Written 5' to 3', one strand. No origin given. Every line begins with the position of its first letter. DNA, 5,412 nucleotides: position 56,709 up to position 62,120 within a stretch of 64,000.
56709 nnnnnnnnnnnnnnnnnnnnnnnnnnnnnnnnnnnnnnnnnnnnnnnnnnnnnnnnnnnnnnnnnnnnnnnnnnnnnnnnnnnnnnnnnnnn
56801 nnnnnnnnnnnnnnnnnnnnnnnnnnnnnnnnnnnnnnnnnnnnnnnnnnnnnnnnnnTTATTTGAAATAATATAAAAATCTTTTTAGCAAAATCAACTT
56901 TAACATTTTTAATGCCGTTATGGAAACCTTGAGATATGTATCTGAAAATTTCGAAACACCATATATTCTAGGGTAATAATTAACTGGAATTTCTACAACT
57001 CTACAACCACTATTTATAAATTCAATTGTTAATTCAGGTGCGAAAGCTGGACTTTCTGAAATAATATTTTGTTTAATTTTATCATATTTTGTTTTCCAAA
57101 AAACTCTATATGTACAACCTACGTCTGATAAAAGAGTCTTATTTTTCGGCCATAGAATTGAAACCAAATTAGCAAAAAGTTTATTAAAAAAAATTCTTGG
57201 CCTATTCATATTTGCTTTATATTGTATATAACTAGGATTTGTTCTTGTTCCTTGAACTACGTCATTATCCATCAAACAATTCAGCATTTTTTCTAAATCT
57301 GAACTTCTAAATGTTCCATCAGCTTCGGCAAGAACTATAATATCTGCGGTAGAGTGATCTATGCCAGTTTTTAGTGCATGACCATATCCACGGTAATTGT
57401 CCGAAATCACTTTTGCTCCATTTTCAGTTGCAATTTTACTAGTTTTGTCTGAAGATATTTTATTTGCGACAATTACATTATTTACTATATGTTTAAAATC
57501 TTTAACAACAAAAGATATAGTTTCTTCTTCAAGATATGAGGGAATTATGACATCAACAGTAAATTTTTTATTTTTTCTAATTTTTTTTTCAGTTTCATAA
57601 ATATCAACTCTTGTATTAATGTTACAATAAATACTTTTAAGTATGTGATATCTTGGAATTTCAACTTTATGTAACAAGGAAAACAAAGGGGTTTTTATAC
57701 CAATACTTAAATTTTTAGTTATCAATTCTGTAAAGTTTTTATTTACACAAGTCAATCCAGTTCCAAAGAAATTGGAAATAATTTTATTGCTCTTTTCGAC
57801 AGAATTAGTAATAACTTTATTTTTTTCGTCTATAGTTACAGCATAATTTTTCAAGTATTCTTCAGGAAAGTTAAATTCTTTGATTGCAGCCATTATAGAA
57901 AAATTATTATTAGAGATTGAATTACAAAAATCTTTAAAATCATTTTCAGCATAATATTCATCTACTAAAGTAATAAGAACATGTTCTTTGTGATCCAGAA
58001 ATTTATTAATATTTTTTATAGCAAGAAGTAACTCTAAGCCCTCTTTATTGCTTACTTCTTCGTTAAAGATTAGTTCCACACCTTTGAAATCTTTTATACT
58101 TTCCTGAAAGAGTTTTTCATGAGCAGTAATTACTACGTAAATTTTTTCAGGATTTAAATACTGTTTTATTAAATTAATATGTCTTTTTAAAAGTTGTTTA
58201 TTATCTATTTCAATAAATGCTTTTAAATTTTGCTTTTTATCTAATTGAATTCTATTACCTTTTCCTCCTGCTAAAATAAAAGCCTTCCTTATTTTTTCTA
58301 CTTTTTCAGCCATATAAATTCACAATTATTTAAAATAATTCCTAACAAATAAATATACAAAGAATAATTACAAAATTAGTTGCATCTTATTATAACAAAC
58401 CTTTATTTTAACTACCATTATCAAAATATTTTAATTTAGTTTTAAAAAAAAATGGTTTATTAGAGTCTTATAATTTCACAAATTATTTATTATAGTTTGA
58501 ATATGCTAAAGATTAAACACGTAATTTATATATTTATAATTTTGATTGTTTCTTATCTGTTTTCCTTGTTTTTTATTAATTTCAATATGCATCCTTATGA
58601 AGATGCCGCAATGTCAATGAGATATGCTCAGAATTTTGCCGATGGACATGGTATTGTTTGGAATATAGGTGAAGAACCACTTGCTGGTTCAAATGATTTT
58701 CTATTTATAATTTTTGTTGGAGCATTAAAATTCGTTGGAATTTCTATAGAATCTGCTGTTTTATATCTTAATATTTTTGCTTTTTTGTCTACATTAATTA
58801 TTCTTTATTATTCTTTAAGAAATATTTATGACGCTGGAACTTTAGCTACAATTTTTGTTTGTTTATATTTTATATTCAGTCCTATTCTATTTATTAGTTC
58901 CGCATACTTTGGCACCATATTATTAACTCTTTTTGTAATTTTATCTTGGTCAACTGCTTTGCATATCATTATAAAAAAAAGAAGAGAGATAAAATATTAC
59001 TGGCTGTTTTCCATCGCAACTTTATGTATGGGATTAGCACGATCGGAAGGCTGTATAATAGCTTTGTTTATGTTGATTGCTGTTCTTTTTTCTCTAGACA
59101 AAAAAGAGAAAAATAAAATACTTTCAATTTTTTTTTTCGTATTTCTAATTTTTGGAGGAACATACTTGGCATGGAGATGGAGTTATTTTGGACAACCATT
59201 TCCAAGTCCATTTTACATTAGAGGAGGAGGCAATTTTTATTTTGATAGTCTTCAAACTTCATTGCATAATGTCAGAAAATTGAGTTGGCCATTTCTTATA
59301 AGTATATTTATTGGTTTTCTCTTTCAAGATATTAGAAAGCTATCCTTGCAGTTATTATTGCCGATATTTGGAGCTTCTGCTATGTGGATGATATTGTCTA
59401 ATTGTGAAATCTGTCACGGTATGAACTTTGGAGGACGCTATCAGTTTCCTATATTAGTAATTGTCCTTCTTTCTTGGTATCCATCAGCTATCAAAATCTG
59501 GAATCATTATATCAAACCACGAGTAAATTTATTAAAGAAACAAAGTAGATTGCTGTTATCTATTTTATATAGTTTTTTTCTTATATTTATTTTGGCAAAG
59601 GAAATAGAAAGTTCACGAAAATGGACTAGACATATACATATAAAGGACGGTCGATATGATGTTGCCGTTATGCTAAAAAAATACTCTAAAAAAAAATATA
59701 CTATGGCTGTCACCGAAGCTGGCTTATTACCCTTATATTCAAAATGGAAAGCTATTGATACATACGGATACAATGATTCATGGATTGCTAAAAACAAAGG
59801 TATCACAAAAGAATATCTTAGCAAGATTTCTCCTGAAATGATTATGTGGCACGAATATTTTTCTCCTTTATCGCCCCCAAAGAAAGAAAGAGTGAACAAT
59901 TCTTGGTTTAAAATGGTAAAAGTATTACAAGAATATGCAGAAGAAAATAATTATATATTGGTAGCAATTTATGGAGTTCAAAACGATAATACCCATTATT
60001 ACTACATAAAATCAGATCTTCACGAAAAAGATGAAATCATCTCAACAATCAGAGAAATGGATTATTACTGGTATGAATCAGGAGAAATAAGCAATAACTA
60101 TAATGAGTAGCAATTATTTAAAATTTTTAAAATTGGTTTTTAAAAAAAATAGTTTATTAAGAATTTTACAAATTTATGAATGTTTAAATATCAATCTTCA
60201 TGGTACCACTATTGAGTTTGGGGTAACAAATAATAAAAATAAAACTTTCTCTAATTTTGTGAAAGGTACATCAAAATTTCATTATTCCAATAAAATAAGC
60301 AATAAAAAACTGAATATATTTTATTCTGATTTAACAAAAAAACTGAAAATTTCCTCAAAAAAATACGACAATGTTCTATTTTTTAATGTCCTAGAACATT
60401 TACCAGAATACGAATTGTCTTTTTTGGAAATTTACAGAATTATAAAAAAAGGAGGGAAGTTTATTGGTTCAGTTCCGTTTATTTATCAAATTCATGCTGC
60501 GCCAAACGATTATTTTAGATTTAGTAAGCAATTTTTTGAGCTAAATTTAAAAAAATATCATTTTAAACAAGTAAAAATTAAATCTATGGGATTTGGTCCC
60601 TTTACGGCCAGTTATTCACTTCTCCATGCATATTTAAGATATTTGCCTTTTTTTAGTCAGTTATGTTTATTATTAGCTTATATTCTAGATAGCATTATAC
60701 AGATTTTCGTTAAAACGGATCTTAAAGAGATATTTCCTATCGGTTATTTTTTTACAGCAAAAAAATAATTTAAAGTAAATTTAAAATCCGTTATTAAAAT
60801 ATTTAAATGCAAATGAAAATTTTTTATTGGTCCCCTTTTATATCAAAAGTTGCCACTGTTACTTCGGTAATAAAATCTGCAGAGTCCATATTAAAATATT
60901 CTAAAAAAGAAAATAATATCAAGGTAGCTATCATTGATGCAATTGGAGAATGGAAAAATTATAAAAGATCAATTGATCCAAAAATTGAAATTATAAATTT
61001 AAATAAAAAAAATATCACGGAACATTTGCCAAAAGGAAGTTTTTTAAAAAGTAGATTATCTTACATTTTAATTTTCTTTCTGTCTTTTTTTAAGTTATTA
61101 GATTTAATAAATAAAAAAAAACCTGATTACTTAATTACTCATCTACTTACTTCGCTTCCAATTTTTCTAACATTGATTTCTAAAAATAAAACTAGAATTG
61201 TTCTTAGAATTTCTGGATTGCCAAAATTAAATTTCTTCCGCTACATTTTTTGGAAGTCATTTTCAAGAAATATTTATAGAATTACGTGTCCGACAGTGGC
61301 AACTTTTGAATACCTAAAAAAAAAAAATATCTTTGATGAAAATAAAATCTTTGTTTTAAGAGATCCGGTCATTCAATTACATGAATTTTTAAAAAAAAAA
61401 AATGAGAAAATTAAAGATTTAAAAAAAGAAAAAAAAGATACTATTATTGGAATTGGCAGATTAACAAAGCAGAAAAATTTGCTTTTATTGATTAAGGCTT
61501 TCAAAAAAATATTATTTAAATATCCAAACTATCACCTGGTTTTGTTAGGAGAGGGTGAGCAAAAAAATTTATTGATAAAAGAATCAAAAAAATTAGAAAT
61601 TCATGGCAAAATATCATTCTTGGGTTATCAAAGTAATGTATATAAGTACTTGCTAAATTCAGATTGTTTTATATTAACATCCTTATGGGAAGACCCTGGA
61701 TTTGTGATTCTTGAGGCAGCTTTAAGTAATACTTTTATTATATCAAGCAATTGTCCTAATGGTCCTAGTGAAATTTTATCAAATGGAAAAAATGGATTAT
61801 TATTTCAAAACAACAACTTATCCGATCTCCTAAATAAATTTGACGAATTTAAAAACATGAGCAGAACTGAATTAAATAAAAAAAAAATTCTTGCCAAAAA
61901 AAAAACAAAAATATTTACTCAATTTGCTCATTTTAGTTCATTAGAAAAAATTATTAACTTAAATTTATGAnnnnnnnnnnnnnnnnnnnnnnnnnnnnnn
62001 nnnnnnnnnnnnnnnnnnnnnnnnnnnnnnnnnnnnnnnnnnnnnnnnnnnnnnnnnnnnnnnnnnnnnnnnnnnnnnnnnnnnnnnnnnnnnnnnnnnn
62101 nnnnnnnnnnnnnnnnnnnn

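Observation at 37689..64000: Envelope-glycan island of at least 26 kb built around polyprenyl-phosphate-sugar synthases and many GT-C-like membrane proteins, with no recognisable Wzx/Wzy/Wzz or ABC exporter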

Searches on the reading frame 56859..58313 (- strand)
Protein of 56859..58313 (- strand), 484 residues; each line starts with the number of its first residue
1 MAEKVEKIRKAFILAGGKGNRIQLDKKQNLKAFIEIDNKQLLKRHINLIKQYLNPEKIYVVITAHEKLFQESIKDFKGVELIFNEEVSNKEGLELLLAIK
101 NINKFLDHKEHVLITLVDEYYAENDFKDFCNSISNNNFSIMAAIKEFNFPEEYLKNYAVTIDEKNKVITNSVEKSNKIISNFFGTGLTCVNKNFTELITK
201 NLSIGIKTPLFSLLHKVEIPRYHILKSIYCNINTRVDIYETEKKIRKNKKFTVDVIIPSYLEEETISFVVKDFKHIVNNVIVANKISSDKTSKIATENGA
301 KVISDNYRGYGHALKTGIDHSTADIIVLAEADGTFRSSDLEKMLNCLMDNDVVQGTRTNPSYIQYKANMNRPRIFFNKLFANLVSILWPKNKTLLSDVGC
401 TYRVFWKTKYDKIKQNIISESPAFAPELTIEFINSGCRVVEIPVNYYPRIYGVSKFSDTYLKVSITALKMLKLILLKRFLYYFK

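Call 6: search_protein_families(library=pfam, max_evalue=0.01, proteins=[window:56859-58313:-])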
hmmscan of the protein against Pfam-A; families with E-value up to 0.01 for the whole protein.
window:56859-58313:- (484 aa): 4 families
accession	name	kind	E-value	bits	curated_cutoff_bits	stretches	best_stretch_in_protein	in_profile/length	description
PF00535.33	Glycos_transf_2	-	9.4e-14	52.1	23.3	1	255-380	2-137/168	Glycosyl transferase family 2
PF12804.13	NTP_transf_3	-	2.5e-12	47.7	27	1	11-143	1-121/160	MobA-like NTP transferase domain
PF00483.29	NTP_transferase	-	2.2e-07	31.2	21.2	1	10-195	1-185/245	Nucleotidyl transferase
PF01128.25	IspD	-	0.00072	19.8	27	1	11-82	3-71/221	2-C-methyl-D-erythritol 4-phosphate cytidylyltransferase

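Call 9: search_protein_families(library=ncbifam, max_evalue=1, proteins=[window:56859-58313:-])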
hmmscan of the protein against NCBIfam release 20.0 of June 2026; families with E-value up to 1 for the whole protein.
window:56859-58313:- (484 aa): 26 families (the best 25 are shown)
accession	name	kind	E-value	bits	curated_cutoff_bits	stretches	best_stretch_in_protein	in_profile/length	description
TIGR04182.1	glyco_TIGR04182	equivalog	4.7e-26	91.8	325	1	253-452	2-196/293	S-layer glycoprotein N-glycosyltransferase AglJ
NF058614.1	PPMAGASynPpgS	equivalog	3.4e-19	69.2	370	1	254-456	3-206/226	polyprenyl-phospho-N-acetylgalactosaminyl synthase PpgS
NF041391.1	DPhHxTase_Halo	equivalog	1.9e-18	66.2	375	1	259-450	3-187/213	dolichyl-phosphate hexose transferase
NF041173.1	Sug_nt_acttase_Thmprot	equivalog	1.2e-12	47.5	600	1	10-200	2-178/405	bifunctional sugar-1-phosphate nucleotidylyltransferase/acetyltransferase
TIGR03992.1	Arch_glmU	subfamily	1.8e-11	43.5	292.1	1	10-200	2-178/393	bifunctional sugar-1-phosphate nucleotidylyltransferase/acetyltransferase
NF010496.0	PRK13915.1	equivalog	3e-10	39.7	262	1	239-354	19-149/307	glucosyl-3-phosphoglycerate synthase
TIGR04283.1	glyco_like_mftF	equivalog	4.7e-10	39.4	182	1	255-353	3-103/221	TIGR04283 family arsenosugar biosynthesis glycosyltransferase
NF041313.1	UDPGP_AglF_Halo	equivalog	1.2e-08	34.7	400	1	10-192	2-176/234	UTP--glucose-1-phosphate uridylyltransferase AglF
TIGR03937.1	PgaC_IcaA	equivalog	2.9e-06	26.5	422.3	1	233-360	28-163/407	poly-beta-1,6-N-acetyl-D-glucosamine synthase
NF007986.1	PRK10714.1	equivalog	7.5e-06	25.2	529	1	252-458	7-212/316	undecaprenyl-phosphate 4-deoxy-4-formamido-L-arabinose transferase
NF041135.1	IPPtranDIPPsyn_Thcocales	equivalog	3.1e-05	23.1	580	1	10-262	2-235/419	bifunctional L-myo-inositol-1-phosphate cytidylyltransferase/CDP-L-myo-inositol myo-inositolphosphotransferase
NF041865.1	EpsU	equivalog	4.7e-05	22.6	700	1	246-337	34-137/394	exopolysaccharide biosynthesis GT2 family glycosyltransferase EpsU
TIGR00453.1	ispD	equivalog_domain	6.4e-05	22.5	181.3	1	11-75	2-64/219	2-C-methyl-D-erythritol 4-phosphate cytidylyltransferase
NF001186.0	PRK00155.2-3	equivalog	8.4e-05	22.1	253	1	9-73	5-67/224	2-C-methyl-D-erythritol 4-phosphate cytidylyltransferase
NF002741.0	PRK02726.1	equivalog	0.00018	21.2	179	1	7-82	6-71/200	molybdenum cofactor guanylyltransferase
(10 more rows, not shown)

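Call 26: search_solved_structures(query=window:56859-58313:-, max_evalue=0.001)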
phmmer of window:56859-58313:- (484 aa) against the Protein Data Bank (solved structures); distinct sequences matched with E-value up to 0.001: 2.
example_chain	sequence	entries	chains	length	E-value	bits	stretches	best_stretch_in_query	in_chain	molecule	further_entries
1jyk_A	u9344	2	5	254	0.00024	23.1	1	8-100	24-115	CTP:phosphocholine Cytidylyltransferase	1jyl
8x7s_B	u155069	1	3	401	0.00025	23.1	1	9-226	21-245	UTP--glucose-1-phosphate uridylyltransferase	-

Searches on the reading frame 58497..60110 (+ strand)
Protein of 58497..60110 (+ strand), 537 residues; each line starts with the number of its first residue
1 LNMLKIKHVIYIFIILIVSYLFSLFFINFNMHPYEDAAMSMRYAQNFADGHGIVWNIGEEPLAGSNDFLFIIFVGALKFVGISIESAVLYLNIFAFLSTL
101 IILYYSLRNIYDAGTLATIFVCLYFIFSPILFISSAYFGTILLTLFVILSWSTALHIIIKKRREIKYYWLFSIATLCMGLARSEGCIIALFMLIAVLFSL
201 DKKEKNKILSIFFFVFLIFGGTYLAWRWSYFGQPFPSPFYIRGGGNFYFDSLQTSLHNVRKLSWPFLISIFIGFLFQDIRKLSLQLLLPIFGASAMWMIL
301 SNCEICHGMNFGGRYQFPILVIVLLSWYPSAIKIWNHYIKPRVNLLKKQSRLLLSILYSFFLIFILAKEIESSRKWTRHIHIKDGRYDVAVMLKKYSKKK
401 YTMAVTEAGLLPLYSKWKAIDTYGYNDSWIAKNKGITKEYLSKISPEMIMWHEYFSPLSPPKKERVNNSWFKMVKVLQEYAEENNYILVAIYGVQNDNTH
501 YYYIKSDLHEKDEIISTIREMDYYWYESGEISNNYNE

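Call 6: search_protein_families(library=pfam, max_evalue=0.01, proteins=[window:58497-60110:+])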
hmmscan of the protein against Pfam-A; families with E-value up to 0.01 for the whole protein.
window:58497-60110:+ (537 aa): 0 families

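Call 8: search_protein_families(library=pfam, max_evalue=10, proteins=[window:58497-60110:+])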
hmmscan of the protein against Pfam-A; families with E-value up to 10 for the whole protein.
window:58497-60110:+ (537 aa): 0 families

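Call 9: search_protein_families(library=ncbifam, max_evalue=1, proteins=[window:58497-60110:+])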
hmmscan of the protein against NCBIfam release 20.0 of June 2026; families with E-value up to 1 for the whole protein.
window:58497-60110:+ (537 aa): 2 families
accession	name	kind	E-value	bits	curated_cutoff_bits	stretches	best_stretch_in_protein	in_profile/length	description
NF047440.1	LA3751_2_3_fam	subfamily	3.9e-09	35.9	200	1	86-379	99-398/460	LA_3751/LA_3752 family putative glycosyltransferase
NF047438.1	polymyxin_MCR12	exception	0.0033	15.8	1200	1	124-239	35-151/548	MCR-12 family phosphoethanolamine--lipid A transferase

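Call 52: find_related_loci(query=window:58497-60110:+, collection=genome_contigs, flank=8000)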
Query window:58497-60110:+ (537 aa) in genome_contigs; peptide patterns used: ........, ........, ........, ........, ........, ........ (x = any residue, [..] = any of these).
326 stretches matched a pattern, but none encodes a relative of the query by tblastn (E <= 1e-3).

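Call 86: find_related_loci(query=window:58497-60110:+, collection=metagenome_contigs, flank=5000)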
Query window:58497-60110:+ (537 aa) in metagenome_contigs; peptide patterns used: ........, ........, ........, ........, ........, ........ (x = any residue, [..] = any of these).
600 stretches matched a pattern, but none encodes a relative of the query by tblastn (E <= 1e-3).

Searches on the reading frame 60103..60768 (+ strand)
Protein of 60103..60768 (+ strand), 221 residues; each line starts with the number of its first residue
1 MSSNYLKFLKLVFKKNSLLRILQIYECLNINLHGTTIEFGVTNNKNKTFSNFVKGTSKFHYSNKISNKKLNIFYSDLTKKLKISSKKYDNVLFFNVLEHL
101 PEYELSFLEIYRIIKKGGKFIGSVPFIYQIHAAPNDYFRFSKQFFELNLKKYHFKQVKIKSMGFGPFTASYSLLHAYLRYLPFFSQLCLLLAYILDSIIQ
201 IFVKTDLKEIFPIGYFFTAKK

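Call 6: search_protein_families(library=pfam, max_evalue=0.01, proteins=[window:60103-60768:+])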
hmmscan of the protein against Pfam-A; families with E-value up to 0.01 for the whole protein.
window:60103-60768:+ (221 aa): 4 families
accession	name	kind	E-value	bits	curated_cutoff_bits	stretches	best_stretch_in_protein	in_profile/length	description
PF08241.18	Methyltransf_11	-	2e-06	28.8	21.2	1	70-121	44-94/95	Methyltransferase domain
PF13489.12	Methyltransf_23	-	0.0002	21.6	27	1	80-126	77-120/164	Methyltransferase domain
PF08242.18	Methyltransf_12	-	0.00061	20.9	30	1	66-120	47-98/98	Methyltransferase domain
PF13847.12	Methyltransf_31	-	0.0055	16.8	27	0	76-122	62-109/145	Methyltransferase domain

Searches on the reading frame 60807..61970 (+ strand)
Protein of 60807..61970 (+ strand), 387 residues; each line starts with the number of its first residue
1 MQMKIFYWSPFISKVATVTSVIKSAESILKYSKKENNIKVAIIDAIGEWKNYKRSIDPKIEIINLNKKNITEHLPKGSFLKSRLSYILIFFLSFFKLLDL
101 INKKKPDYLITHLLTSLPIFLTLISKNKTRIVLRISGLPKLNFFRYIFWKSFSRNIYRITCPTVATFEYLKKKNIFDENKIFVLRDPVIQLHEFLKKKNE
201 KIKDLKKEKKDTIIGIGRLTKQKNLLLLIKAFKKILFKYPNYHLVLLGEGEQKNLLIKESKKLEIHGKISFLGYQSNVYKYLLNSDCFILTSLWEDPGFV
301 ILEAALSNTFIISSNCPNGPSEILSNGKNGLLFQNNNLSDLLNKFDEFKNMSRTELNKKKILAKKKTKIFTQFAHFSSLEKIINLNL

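Call 6: search_protein_families(library=pfam, max_evalue=0.01, proteins=[window:60807-61970:+])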
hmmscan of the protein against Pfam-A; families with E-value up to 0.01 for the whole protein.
window:60807-61970:+ (387 aa): 5 families
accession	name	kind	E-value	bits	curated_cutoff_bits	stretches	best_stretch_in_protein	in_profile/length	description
PF00534.26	Glycos_transf_1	-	9e-35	120.2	26.4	1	198-356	3-161/172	Glycosyl transferases group 1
PF13692.12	Glyco_trans_1_4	-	5.8e-25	88.7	27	1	212-344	3-135/142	Glycosyl transferases group 1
PF13477.12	Glyco_trans_4_2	-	0.0014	19.2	23.4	1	60-160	27-128/139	Glycosyl transferase 4-like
PF13439.12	Glyco_transf_4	-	0.0032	17.9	28.5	1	87-184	54-162/170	Glycosyltransferase Family 4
PF00982.27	Glyco_transf_20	-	0.0089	15.2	32.5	0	196-243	261-308/473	Glycosyltransferase family 20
